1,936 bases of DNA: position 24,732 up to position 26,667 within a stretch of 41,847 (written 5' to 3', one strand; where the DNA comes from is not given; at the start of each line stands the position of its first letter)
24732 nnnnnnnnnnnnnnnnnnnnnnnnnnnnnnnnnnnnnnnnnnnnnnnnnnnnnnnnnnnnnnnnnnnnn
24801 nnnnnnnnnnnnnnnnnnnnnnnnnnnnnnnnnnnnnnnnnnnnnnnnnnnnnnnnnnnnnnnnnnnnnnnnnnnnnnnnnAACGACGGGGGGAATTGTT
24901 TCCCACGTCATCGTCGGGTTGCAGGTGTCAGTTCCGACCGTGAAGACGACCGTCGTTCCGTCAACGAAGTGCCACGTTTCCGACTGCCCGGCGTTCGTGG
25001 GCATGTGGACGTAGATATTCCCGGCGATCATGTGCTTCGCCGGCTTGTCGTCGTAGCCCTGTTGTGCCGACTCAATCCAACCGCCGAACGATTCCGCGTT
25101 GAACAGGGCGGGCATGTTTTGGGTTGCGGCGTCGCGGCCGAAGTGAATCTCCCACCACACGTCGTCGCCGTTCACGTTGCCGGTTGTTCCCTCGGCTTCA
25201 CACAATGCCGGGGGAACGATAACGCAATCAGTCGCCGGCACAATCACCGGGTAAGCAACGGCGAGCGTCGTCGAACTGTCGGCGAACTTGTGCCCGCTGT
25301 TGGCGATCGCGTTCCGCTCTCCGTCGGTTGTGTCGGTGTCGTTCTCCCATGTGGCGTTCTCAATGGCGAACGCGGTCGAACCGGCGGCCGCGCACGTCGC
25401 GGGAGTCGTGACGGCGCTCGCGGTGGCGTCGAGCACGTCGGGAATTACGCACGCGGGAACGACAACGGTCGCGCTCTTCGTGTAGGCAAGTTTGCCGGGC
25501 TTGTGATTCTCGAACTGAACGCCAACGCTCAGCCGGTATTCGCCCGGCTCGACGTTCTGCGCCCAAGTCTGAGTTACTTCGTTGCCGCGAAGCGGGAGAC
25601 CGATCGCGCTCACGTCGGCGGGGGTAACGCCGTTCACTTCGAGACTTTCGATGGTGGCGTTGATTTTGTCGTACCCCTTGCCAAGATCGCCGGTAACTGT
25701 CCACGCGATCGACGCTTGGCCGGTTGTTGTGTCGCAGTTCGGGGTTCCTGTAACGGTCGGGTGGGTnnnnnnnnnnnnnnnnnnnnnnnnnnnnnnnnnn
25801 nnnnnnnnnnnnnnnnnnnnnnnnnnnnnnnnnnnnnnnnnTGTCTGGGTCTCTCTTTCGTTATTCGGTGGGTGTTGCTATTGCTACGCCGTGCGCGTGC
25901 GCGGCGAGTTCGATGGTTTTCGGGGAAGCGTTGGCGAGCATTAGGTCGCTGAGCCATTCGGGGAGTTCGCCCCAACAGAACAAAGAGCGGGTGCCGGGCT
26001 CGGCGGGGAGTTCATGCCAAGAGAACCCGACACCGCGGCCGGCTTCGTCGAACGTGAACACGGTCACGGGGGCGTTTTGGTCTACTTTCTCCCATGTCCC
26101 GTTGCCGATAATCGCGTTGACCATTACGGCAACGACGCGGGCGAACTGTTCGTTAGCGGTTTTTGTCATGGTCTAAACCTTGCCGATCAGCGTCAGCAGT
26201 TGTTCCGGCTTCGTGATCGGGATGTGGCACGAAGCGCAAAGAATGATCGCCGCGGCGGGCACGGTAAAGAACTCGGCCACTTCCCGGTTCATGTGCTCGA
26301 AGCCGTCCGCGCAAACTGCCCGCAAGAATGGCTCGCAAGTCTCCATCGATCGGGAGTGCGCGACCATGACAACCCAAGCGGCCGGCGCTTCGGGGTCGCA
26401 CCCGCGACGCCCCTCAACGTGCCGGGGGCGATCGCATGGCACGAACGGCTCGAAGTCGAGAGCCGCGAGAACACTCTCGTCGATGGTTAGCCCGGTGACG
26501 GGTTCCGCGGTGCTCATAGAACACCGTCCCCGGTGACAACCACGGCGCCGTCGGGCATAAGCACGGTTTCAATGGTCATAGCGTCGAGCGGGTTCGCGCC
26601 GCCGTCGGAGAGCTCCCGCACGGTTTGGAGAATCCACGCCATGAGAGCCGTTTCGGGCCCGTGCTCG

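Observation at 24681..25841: Phage-encoded sortase substrate: secreted surface protein with LAFTG cell-wall sorting signal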

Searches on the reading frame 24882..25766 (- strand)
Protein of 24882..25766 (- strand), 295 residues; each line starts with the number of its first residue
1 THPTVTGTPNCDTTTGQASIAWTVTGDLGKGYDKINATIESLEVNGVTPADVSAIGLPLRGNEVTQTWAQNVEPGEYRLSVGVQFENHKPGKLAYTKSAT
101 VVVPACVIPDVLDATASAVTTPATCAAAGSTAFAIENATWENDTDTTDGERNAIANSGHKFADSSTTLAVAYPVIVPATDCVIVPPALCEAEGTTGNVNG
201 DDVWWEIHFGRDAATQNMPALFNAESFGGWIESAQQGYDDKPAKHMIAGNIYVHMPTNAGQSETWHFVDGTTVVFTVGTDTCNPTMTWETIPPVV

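Call 73: predict_structure(alignment_id=A6)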
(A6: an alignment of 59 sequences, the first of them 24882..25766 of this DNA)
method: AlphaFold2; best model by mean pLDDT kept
length: 295 residues; sequences in the alignment: 59
mean_pLDDT: 80.0   pTM: 0.54
mean pLDDT of the five models: 80.0, 79.3, 79.1, 77.8, 77.2
residues with pLDDT >= 90: 159; 70-90: 51; 50-70: 36; < 50: 49
segments of 3 or more residues with pLDDT < 50: 187-200, 210-213, 216-242, 244-246
pLDDT, mean of each block of 10 residues (from residue 1): 96 94 95 96 93 94 86 96 98 98 95 98 92 98 94 97 98 86 51 40 55 47 43 40 49 63 79 79 73 76
secondary structure, 60 per line:
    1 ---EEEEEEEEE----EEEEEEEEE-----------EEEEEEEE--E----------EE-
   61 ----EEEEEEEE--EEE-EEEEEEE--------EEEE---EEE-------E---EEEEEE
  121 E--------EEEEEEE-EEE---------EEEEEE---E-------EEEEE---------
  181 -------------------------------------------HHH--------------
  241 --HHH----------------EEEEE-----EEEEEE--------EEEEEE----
elements in order: E4-12 E17-25 E37-44 E65-72 E75-77 E79-85 E94-97 E101-103 E115-121 E130-136 E138-140 E150-155 E167-171 E262-266 E272-277 E286-291

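Call 75: fold_search(model_id=the predicted structure, library=pdb)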
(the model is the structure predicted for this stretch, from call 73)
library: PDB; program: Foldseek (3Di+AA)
matches with E <= 10: 1538; with E <= 0.001: 0
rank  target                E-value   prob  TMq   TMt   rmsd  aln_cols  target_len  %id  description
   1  3idu_B                1.1e-02  0.99  0.20  0.43   5.9       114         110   16  Crystal Structure of the CARDB domain of the PF1109 protein in complex with di-metal ions from Pyrococcus furiosus, No (released 2009-08-04)
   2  3idu_A                1.2e-02  0.99  0.20  0.41   5.9       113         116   16  Crystal Structure of the CARDB domain of the PF1109 protein in complex with di-metal ions from Pyrococcus furiosus, No (released 2009-08-04)
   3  2kl6_MODEL_1_A        1.2e-02  0.94  0.17  0.34   7.5       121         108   14  Solution NMR structure of the CARDB domain of PF1109 from Pyrococcus furiosus. Northeast Structural Genomics C (released 2009-08-25)
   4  9nfe_A                1.4e-02  0.93  0.20  0.09  13.7       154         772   12  Active conformation of a redox-regulated glycoside hydrolase (CapGH2b) from the GH2 family (released 2025-11-12)
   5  7vrg_A                1.8e-02  0.96  0.19  0.12   7.1       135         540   11  Crystal structure of chitinase-h from O. furnacalis in complex with Lynamicin B (released 2022-03-02)
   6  9npe_A                2.3e-02  0.90  0.20  0.10  14.8       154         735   12  Crystal structure of the inactive conformation of a glycoside hydrolase (CapGH2b) from the GH2 family in the space gro (released 2025-11-12)
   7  9npl_D                2.3e-02  0.90  0.20  0.10  14.6       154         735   12  Crystal structure of the inactive conformation of a glycoside hydrolase (CapGH2b - E553Q Mutant) from the GH2 family i (released 2025-11-12)
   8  9npn_A                2.5e-02  0.89  0.20  0.10  14.3       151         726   12  Crystal structure of the inactive conformation of a glycoside hydrolase (CapGH2b - E465A Mutant) from the GH2 family i (released 2025-11-12)
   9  9ijj_4K               2.5e-02  0.51  0.18  0.15  14.1       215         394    9  In situ structure of the central apparatus in mouse sperm axoneme. (released 2025-06-04)
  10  9np9                  2.7e-02  0.96  0.21  0.10  12.8       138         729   10  Crystal structure of the inactive conformation of a glycoside hydrolase (CapGH2b - E553Q Mutant) from the GH2 family in  (released 2025-11-12)
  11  9npd_A                2.7e-02  0.87  0.20  0.10  14.3       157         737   11  Crystal structure of the inactive conformation of a glycoside hydrolase (CapGH2b - E553Q Mutant) from the GH2 family i (released 2025-11-12)
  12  5gqb_A                3.1e-02  0.93  0.20  0.12   6.8       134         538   11  Crystal structure of chitinase-h from O. furnacalis in complex with chitohepatose (released 2017-01-11)
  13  9npf_B                3.5e-02  0.85  0.20  0.10  14.8       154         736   12  Crystal structure of the inactive conformation of a glycoside hydrolase (CapGH2b) from the GH2 family in the space gro (released 2025-11-12)
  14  5fqe_A                4.1e-02  0.84  0.17  0.10  11.1       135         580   13  The details of glycolipid glycan hydrolysis by the structural analysis of a family 123 glycoside hydrolase from Clostr (released 2016-03-30)
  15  9npd_B                4.1e-02  0.82  0.20  0.10  13.0       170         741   11  Crystal structure of the inactive conformation of a glycoside hydrolase (CapGH2b - E553Q Mutant) from the GH2 family i (released 2025-11-12)
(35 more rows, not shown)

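Call 77: fold_search(model_id=the predicted structure, library=viral)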
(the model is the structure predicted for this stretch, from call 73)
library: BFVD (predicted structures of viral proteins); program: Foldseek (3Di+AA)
matches with E <= 10: 395; with E <= 0.001: 0
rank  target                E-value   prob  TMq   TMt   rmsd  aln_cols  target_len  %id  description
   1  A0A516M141            2.1e-03  0.96  0.22  0.21  22.9       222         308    8  (no name in the UniProt tables at hand)
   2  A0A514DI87            3.6e-03  0.90  0.24  0.19  33.5       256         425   16  Uncharacterized protein [Microbacterium phage Cressida]
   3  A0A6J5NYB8            7.1e-03  0.63  0.23  0.18  25.9       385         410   11  Fibronectin type III [uncultured Caudovirales phage]
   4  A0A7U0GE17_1          7.5e-03  0.84  0.21  0.08  18.6       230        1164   11  (no name in the UniProt tables at hand)
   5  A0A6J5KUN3            1.1e-02  0.75  0.27  0.22  15.6       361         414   15  Uncharacterized protein [uncultured Caudovirales phage]
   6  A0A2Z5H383            1.5e-02  0.72  0.25  0.10  28.1       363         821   13  Putative tail fiber protein [Escherichia phage Halfdan]
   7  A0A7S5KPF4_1          1.9e-02  0.84  0.29  0.10  14.6       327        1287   13  Host specificity protein J [Bacteriophage DSS3_VP1]
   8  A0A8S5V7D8            1.9e-02  0.47  0.24  0.19  15.8       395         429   10  Uncharacterized protein [CrAss-like virus sp. ctUXy6]
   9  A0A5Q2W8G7            2.0e-02  0.77  0.22  0.10  20.5       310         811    9  (no name in the UniProt tables at hand)
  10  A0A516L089            2.4e-02  0.84  0.34  0.10  18.8       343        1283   14  (no name in the UniProt tables at hand)
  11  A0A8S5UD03            2.5e-02  0.82  0.23  0.20  12.5       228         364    9  Uncharacterized protein [Siphoviridae sp. ctgN495]
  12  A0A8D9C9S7            2.7e-02  0.77  0.22  0.22   9.9       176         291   11  Putative Fn3-like protein [uncultured marine phage]
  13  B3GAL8                3.7e-02  0.47  0.23  0.10  28.6       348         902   10  AMDV3_2 [uncultured virus]
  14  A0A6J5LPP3            4.6e-02  0.25  0.19  0.08  33.5       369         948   12  Tip attachment protein J [uncultured Caudovirales phage]
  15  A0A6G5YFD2            5.1e-02  0.28  0.21  0.12  26.1       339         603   11  (no name in the UniProt tables at hand)
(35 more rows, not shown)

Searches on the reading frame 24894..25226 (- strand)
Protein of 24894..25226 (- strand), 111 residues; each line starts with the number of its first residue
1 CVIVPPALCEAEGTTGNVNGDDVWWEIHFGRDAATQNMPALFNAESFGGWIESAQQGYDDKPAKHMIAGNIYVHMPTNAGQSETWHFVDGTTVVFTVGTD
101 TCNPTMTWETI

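Call 100: search_solved_structures(query=A7, max_evalue=5)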
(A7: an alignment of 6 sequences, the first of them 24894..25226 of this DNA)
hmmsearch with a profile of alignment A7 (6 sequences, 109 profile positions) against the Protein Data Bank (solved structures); distinct sequences matched with E-value up to 5: 0.

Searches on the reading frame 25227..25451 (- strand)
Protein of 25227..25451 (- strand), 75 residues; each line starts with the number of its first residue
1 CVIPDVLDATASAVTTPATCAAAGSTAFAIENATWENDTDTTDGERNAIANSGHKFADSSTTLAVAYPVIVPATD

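Call 37: search_solved_structures(query=A3, max_evalue=1)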
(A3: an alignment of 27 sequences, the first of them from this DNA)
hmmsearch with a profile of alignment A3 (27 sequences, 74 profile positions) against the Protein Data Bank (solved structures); distinct sequences matched with E-value up to 1: 0.

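Call 39: find_related_loci(query=A4, collection=genome_contigs, flank=8000)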
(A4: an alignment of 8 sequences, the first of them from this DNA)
Query A4 (75 aa) in genome_contigs; peptide patterns used: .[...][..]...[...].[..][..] (x = any residue, [..] = any of these).
13 stretches matched a pattern; 2 encode a relative of the query (tblastn E <= 1e-3); 2 distinct loci.
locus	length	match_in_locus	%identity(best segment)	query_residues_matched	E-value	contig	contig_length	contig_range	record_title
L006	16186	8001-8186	61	8-69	2e-20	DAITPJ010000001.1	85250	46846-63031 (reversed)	MAG TPA_asm: Terrimesophilobacter sp. isolate CTOTU27536 NODE_3_length_85250_cov_9.235202, whole genome shotgun sequence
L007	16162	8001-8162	52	16-69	3e-13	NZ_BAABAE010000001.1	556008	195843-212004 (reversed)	Leifsonella bigeumensis strain JCM 16949 sequence1, whole genome shotgun sequence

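Call 42: find_related_loci(query=A4, collection=viral_contigs, flank=10000)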
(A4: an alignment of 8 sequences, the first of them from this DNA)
Query A4 (75 aa) in viral_contigs; peptide patterns used: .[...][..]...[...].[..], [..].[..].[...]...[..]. (x = any residue, [..] = any of these).
20 stretches matched a pattern, but none encodes a relative of the query by tblastn (E <= 1e-3).

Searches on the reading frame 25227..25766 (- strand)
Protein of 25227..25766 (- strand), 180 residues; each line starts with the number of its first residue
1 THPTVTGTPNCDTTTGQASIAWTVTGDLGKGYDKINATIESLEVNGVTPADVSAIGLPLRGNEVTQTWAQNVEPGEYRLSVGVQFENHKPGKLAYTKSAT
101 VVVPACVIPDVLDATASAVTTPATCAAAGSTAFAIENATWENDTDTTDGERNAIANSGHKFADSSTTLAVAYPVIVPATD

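Call 48: find_homologous_proteins(query=A5, max_evalue=0.00001)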
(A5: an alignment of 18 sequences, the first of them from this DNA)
Query A5 (18 sequences) (180 aa, profile of the alignment): 1 proteins with E <= 0.00001 among 8000 candidates.
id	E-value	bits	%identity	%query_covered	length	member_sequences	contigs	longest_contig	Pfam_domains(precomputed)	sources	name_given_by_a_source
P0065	8.2e-29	119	38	51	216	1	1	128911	-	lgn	-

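Call 101: search_solved_structures(query=A5, max_evalue=5)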
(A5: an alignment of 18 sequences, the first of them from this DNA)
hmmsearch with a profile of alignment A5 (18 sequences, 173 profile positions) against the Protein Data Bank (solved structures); distinct sequences matched with E-value up to 5: 0.

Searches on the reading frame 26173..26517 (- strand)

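Call 6: search_protein_families(library=pfam, proteins=[window:26173-26517:-], max_evalue=1)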
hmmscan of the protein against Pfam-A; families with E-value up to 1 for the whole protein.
window:26173-26517:- (114 aa): 0 families

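Call 8: search_protein_families(library=phrogs, proteins=[window:26173-26517:-], max_evalue=0.01)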
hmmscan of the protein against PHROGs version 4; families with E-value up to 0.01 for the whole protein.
window:26173-26517:- (114 aa): 1 family
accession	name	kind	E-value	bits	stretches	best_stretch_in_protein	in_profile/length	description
phrog_2857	-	tail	2.5e-06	29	1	17-109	12-98/103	tail fiber protein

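Call 97: search_protein_families(library=padloc, proteins=[window:26173-26517:-], max_evalue=0.001)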
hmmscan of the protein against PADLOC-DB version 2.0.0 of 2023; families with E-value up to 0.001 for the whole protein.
window:26173-26517:- (114 aa): 0 families
